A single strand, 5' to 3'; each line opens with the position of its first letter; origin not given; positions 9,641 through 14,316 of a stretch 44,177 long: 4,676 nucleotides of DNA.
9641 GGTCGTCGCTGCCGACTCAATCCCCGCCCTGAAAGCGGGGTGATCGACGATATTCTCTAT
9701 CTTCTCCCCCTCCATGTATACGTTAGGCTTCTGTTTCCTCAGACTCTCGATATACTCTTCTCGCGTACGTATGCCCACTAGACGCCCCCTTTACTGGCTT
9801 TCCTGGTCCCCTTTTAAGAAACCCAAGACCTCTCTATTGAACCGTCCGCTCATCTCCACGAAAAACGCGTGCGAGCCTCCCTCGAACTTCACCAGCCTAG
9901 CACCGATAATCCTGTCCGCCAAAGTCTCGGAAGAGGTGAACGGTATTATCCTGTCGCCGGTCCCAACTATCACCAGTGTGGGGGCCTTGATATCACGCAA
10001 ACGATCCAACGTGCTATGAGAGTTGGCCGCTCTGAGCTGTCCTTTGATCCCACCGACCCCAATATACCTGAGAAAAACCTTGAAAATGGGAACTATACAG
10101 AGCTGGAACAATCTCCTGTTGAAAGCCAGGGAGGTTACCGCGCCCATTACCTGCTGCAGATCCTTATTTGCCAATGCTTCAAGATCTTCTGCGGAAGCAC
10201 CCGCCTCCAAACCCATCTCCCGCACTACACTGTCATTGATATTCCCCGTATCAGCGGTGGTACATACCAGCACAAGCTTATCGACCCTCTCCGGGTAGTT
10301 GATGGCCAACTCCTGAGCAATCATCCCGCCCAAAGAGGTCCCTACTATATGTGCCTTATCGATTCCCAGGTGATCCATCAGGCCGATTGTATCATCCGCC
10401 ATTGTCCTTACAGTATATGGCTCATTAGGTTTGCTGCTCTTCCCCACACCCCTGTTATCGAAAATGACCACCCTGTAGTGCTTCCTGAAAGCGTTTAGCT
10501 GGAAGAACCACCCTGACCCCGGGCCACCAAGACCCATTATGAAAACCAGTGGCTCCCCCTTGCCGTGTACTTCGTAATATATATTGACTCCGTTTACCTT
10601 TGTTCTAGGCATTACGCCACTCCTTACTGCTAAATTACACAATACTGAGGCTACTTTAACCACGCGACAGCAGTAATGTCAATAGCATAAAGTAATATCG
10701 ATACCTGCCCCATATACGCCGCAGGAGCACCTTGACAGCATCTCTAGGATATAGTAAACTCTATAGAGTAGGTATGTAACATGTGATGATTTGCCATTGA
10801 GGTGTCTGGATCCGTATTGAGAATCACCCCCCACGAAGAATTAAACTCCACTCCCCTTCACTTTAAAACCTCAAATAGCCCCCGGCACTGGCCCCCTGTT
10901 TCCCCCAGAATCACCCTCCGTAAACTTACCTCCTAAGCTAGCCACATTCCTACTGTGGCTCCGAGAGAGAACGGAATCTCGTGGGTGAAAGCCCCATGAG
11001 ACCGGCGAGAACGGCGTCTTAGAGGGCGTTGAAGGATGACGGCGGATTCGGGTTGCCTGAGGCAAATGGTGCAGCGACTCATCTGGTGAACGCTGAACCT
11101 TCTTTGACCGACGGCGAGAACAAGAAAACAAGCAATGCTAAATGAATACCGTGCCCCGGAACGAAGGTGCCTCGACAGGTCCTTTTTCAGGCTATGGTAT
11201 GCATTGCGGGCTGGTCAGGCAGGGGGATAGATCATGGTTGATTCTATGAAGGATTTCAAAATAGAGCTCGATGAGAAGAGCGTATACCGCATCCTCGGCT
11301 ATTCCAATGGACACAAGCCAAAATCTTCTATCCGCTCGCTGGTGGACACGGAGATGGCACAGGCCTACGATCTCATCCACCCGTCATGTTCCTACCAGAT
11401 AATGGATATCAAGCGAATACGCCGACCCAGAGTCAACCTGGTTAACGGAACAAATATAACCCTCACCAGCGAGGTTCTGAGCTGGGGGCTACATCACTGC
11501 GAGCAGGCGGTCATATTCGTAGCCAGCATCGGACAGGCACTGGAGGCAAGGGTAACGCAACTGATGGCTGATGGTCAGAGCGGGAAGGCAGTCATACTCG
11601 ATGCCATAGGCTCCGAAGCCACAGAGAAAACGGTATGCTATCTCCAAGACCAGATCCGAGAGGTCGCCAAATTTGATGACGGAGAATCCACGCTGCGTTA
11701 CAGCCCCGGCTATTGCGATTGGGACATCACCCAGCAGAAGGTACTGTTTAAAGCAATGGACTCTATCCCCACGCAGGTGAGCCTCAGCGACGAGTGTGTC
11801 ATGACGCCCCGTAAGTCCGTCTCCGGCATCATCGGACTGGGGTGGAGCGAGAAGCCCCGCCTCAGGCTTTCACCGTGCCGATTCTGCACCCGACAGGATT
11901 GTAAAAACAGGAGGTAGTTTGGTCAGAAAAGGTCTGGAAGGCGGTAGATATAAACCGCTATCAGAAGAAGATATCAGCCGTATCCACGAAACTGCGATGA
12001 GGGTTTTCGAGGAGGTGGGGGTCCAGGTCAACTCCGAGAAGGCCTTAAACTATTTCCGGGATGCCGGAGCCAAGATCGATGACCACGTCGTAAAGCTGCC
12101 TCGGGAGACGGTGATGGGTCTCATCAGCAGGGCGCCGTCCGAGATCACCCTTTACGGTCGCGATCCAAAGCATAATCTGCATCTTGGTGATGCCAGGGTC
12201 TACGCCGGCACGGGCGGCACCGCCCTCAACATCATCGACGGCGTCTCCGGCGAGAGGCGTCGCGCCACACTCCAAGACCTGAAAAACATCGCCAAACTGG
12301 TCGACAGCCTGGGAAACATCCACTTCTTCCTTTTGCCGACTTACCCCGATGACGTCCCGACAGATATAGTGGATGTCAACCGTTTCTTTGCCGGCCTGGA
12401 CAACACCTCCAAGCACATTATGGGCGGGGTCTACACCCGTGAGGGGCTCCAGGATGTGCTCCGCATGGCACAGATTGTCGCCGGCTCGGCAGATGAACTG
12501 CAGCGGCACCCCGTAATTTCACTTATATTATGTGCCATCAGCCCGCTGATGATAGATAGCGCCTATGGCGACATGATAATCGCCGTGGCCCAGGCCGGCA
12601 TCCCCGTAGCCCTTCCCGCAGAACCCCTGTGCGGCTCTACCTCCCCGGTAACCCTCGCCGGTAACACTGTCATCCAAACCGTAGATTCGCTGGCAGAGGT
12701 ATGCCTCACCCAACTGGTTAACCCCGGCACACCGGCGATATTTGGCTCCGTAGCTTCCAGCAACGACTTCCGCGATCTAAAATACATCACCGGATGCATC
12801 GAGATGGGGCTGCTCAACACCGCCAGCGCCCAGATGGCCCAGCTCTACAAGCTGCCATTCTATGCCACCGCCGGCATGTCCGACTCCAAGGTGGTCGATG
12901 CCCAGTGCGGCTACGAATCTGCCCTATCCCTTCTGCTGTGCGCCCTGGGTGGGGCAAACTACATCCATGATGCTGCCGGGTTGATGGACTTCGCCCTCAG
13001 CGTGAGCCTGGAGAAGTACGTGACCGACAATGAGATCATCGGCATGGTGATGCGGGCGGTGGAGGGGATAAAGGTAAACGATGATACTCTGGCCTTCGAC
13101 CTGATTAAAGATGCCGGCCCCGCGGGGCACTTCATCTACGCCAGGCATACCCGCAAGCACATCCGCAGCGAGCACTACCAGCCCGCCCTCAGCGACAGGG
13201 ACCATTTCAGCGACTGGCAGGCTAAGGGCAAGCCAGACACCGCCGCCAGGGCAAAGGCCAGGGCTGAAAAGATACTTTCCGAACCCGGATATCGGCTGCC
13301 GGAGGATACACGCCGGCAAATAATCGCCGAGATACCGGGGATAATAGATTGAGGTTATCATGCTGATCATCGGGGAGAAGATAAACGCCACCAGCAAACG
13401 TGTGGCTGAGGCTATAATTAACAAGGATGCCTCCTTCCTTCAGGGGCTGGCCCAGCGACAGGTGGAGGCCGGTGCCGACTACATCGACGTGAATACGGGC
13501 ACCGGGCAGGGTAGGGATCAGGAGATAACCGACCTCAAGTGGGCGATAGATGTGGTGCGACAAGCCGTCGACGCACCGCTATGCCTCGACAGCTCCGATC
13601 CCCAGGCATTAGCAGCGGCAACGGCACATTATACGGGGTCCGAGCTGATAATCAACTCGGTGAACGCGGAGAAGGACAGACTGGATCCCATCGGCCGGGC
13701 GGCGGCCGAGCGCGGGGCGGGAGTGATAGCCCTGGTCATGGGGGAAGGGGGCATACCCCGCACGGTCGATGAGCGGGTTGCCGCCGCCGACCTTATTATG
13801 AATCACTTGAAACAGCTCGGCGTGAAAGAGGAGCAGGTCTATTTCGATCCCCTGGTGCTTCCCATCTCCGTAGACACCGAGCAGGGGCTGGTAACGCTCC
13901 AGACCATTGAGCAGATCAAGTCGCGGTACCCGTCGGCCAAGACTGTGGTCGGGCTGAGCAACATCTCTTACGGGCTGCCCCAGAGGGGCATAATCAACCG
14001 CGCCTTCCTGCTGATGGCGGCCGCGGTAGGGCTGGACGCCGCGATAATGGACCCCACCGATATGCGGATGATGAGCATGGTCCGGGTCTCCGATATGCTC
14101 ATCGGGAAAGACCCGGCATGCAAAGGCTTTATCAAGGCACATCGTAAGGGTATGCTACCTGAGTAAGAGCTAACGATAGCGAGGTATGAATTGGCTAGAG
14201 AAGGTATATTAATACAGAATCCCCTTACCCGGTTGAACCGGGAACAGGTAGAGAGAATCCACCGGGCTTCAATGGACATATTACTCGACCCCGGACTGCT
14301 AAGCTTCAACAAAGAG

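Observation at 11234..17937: Candidate new pathway: Pyl-free MttB methyltransferase operon with a glutaminase-dead AsnB-like amide ligase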

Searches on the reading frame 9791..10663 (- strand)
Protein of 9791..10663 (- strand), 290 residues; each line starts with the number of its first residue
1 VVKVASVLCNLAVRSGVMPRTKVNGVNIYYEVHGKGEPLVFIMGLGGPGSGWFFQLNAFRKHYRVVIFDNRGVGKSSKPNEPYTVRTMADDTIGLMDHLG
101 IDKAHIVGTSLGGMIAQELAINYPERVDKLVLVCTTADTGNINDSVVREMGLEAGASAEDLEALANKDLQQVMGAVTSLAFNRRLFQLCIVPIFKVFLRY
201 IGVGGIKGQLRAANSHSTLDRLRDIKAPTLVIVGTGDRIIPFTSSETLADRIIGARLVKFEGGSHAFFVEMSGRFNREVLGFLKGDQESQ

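Call 3: search_protein_families(library=pfam, proteins=[window:9791-10663:-])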
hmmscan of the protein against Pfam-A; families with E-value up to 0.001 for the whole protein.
window:9791-10663:- (290 aa): 6 families
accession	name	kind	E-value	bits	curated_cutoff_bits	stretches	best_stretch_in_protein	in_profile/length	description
PF00561.26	Abhydrolase_1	-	1.1e-32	114.1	25.8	1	38-270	2-243/245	alpha/beta hydrolase fold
PF12697.13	Abhydrolase_6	-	5.7e-21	76.6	26.3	1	40-276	2-215/217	Alpha/beta hydrolase family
PF12146.15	Hydrolase_4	-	5.6e-16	59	27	2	61-140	30-114/239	Serine aminopeptidase, S33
PF12695.13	Abhydrolase_5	-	1.3e-05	25.5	27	0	218-269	92-144/164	Alpha/beta hydrolase family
PF03096.20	Ndr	-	7.6e-05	22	23.3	1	84-146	81-143/283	Ndr family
PF01738.24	DLH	-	0.00077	19.6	21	0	216-272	133-193/217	Dienelactone hydrolase family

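Call 4: search_protein_families(library=ncbifam, proteins=[window:9791-10663:-])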
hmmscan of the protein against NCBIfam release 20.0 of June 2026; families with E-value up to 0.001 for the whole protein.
window:9791-10663:- (290 aa): 42 families (the best 25 are shown)
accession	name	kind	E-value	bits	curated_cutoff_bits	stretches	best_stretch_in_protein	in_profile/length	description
TIGR02427.1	protocat_pcaD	equivalog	6.5e-43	146.9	255.85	1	28-284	2-251/251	3-oxoadipate enol-lactonase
NF051488.1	bifunc_PcaDC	exception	1.2e-38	133.3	390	2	29-144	3-120/375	bifunctional 3-oxoadipate enol-lactonase/4-carboxymuconolactone decarboxylase PcaDC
TIGR03611.1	RutD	equivalog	1.3e-35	123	238.5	2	30-135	3-113/258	pyrimidine utilization protein D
NF051487.1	bifunc_PcaCD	exception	8.4e-34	117.3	430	1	36-284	172-412/413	bifunctional 4-carboxymuconolactone decarboxylase/3-oxoadipate enol-lactonase PcaCD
NF052610.1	macro_16_ester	equivalog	3.6e-33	115.1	420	2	22-139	7-131/281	alpha/beta fold macrolide esterase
NF011457.0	PRK14875.1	equivalog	1.1e-30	106.9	307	1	15-280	109-366/372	acetoin dehydrogenase dihydrolipoyllysine-residue acetyltransferase subunit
NF041759.1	mac_hydro_EstT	equivalog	7.6e-29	100.8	450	1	59-266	47-260/278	macrolide hydrolase EstT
NF053683.1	esterase_mleBRB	exception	1.6e-26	93.5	585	2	22-137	7-129/280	BRB family alpha/beta fold macrolide esterase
NF053684.1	esterase_mleBCA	exception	2.8e-26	92.3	570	2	22-137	7-129/281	BCA family alpha/beta fold macrolide esterase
TIGR03343.1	biphenyl_bphD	equivalog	9.1e-25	87.4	462.15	1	25-284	19-281/282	2-hydroxy-6-oxo-6-phenylhexa-2,4-dienoate hydrolase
TIGR01250.1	pro_imino_pep_2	subfamily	3.7e-24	85.8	167.65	2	22-148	8-142/288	proline iminopeptidase-family hydrolase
NF033124.1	estX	equivalog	5e-24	84.9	600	2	25-135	10-127/280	macrolide esterase EstX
NF053693.1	esterase_mleCBF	exception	6.5e-24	84.8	564.5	2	22-136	7-128/279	CBF family alpha/beta fold macrolide esterase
NF045632.1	hydroxlase_HsaD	equivalog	1.1e-23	83.7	400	1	27-137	23-139/290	4,5:9,10-diseco-3-hydroxy-5,9,17-trioxoandrosta-1(10),2-diene-4-oate hydrolase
TIGR02240.1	PHA_depoly_arom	equivalog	3.6e-23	82.3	250.6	1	37-284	26-264/276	poly(3-hydroxyalkanoate) depolymerase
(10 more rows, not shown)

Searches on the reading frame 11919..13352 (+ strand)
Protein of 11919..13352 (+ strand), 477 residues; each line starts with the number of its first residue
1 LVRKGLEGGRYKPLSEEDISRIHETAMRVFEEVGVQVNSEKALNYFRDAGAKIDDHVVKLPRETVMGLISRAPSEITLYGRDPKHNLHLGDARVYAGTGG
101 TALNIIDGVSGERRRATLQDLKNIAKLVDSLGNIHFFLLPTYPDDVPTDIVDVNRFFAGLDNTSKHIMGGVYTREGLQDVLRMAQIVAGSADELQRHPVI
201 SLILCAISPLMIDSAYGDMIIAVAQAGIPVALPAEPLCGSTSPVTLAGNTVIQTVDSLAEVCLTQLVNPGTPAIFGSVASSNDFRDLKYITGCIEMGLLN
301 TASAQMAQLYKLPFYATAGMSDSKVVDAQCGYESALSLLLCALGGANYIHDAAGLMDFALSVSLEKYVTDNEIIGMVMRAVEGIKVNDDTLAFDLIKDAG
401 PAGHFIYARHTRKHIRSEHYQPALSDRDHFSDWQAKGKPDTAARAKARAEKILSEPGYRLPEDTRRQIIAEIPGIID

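Call 3: search_protein_families(library=pfam, proteins=[window:11919-13352:+])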
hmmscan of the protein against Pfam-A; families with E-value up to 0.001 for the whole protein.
window:11919-13352:+ (477 aa): 1 family
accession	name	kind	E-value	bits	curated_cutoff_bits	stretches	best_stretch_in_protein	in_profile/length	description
PF06253.16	MTTB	-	2.8e-115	385.6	25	1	10-456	30-475/500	Trimethylamine methyltransferase (MTTB)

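Call 4: search_protein_families(library=ncbifam, proteins=[window:11919-13352:+])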
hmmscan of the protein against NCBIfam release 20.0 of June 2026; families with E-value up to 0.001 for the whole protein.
window:11919-13352:+ (477 aa): 1 family
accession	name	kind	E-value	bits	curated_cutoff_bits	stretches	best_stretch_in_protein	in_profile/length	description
TIGR02369.2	trimeth_pyl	equivalog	3e-129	431.6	525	1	14-466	6-459/469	[trimethylamine--corrinoid protein] Co-methyltransferase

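Call 21: search_solved_structures(query=window:11919-13349:+, show_alignments=2, max_evalue=0.00001)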
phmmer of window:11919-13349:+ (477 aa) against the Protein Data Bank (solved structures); distinct sequences matched with E-value up to 0.00001: 5.
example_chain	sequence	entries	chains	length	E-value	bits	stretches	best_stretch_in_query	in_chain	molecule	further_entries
2qne_A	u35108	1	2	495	5.1e-94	318.5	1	10-455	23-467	Putative methyltransferase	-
9yce_A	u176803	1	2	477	5.6e-94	318.4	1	10-455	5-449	Glycine betaine methyltransferase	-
7xcl_A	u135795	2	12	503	4.8e-68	232.9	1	12-455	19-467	Trimethylamine methyltransferase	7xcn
7xcm_A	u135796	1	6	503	5.3e-68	232.8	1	12-455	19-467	Trimethylamine methyltransferase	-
4yyc_A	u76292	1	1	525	2.5e-59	204.2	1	10-453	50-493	Putative trimethylamine methyltransferase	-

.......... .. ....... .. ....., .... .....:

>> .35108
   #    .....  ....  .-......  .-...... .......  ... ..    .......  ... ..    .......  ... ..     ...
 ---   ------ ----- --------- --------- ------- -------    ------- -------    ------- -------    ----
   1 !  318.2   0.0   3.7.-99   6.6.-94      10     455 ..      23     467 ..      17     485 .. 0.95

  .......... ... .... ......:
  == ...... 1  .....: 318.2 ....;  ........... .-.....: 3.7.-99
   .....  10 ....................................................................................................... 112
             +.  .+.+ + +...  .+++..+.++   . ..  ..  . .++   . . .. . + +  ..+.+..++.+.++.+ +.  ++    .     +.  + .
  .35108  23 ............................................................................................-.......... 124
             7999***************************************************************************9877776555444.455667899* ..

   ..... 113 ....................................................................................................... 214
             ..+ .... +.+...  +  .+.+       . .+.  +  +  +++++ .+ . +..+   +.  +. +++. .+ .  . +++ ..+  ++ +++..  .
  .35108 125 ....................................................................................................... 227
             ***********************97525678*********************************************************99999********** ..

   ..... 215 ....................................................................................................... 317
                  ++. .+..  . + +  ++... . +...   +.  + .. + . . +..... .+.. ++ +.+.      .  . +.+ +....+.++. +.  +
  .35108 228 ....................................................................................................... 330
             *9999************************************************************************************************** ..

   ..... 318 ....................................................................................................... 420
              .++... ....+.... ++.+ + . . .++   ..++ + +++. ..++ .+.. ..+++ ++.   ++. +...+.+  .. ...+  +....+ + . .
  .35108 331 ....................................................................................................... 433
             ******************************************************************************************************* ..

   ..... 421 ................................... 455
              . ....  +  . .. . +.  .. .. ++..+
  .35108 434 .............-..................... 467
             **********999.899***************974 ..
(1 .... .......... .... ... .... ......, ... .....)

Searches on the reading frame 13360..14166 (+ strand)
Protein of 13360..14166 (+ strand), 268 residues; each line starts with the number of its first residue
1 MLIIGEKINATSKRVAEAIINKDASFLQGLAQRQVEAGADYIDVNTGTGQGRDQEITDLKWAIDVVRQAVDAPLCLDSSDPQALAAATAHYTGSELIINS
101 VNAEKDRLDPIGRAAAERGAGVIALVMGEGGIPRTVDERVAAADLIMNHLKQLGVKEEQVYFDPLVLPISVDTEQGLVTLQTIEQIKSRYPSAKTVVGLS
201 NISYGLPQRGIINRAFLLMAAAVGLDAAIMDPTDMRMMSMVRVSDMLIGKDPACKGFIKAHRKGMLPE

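Call 3: search_protein_families(library=pfam, proteins=[window:13360-14166:+])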
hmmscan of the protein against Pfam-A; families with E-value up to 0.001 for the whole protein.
window:13360-14166:+ (268 aa): 2 families
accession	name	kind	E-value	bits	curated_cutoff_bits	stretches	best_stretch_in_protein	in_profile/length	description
PF00809.28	Pterin_bind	-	1.5e-24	87.5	25.5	1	6-230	2-243/244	Pterin binding enzyme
PF03599.22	CdhD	-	1.1e-05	24.8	24.8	1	33-128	62-152/387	CO dehydrogenase/acetyl-CoA synthase delta subunit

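Call 4: search_protein_families(library=ncbifam, proteins=[window:13360-14166:+])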
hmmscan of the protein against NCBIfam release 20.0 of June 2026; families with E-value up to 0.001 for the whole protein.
window:13360-14166:+ (268 aa): 4 families
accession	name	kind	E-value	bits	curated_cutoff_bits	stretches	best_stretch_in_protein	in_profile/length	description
NF005719.0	PRK07535.1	domain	2e-88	296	259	1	1-265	1-262/268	methyltetrahydrofolate:corrinoid/iron-sulfur protein methyltransferase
NF040758.1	CODH_ACS_meth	exception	2e-42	145.4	370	1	2-250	5-251/261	carbon monoxide dehydrogenase/acetyl-CoA synthase methytransferase subunit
TIGR02082.1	metH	equivalog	3.8e-35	120.8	1010.85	1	2-241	344-595/1182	methionine synthase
NF007024.0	PRK09490.1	equivalog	1.4e-14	52.9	1497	1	3-237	362-608/1234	methionine synthase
